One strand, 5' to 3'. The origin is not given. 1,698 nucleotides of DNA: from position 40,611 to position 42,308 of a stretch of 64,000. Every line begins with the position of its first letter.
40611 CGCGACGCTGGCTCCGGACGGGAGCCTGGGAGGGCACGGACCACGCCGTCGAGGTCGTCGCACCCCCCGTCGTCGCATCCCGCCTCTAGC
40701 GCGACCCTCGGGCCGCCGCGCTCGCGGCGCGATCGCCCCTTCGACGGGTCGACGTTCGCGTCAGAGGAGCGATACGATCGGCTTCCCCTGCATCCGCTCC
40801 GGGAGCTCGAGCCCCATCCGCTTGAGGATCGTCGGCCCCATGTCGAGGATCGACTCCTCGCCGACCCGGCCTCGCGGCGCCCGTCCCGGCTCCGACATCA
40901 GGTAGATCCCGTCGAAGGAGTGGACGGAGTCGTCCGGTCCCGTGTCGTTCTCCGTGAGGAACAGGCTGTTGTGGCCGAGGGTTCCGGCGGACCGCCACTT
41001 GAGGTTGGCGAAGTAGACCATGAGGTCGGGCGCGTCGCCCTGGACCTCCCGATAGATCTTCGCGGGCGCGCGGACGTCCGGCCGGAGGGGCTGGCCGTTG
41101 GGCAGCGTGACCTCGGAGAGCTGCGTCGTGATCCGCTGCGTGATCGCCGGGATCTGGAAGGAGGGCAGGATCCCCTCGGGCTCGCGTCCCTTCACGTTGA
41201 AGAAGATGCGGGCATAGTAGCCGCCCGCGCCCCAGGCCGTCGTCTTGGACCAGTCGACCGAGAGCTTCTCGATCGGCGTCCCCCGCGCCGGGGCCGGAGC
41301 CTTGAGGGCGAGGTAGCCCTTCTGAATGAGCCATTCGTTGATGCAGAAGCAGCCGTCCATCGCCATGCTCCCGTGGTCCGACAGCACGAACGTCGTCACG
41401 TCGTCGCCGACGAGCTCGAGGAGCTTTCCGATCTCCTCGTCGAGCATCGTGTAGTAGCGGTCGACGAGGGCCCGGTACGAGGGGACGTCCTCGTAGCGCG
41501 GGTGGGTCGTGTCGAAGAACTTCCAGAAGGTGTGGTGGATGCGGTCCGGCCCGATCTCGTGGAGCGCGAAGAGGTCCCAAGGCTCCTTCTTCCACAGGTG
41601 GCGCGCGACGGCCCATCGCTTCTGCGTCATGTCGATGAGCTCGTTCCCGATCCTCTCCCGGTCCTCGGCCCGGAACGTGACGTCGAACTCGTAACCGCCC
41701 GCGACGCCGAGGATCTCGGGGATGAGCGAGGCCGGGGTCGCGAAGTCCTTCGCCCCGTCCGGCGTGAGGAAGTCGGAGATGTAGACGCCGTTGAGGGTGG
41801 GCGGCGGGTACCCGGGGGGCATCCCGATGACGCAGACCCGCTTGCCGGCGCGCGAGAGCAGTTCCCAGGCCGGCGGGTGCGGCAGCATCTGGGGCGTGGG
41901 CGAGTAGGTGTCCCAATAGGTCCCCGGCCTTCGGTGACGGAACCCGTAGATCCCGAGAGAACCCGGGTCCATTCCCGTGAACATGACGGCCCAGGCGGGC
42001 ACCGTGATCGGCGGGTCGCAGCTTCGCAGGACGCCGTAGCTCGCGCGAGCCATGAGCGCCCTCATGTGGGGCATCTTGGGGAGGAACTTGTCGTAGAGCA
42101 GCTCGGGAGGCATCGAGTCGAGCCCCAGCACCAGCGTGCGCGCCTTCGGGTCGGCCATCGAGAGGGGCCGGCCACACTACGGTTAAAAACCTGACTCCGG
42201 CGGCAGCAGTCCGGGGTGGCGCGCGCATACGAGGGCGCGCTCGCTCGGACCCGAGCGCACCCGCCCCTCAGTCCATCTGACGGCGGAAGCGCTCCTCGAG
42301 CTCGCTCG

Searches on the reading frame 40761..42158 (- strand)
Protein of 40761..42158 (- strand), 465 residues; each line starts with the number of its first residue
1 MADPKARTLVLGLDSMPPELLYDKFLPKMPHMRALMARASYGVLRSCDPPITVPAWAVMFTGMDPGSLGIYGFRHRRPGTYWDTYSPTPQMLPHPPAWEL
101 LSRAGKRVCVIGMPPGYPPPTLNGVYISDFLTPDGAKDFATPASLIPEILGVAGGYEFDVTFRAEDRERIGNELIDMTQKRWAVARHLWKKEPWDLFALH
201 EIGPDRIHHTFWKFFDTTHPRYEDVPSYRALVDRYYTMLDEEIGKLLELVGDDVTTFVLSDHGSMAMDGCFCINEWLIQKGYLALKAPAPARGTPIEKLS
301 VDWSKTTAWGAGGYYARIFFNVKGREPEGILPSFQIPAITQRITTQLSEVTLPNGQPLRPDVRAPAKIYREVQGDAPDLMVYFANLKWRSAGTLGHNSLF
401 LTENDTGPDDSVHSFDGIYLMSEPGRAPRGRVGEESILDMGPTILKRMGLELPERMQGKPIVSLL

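Call 45: search_protein_families(library=pfam, proteins=[window:40761-42158:-], max_evalue=0.001)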
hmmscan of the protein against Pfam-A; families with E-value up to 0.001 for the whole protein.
window:40761-42158:- (465 aa): 1 family
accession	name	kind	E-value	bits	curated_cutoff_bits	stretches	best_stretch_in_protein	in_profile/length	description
PF01663.27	Phosphodiest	-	2.1e-40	139.8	23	1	8-398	1-331/342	Type I phosphodiesterase / nucleotide pyrophosphatase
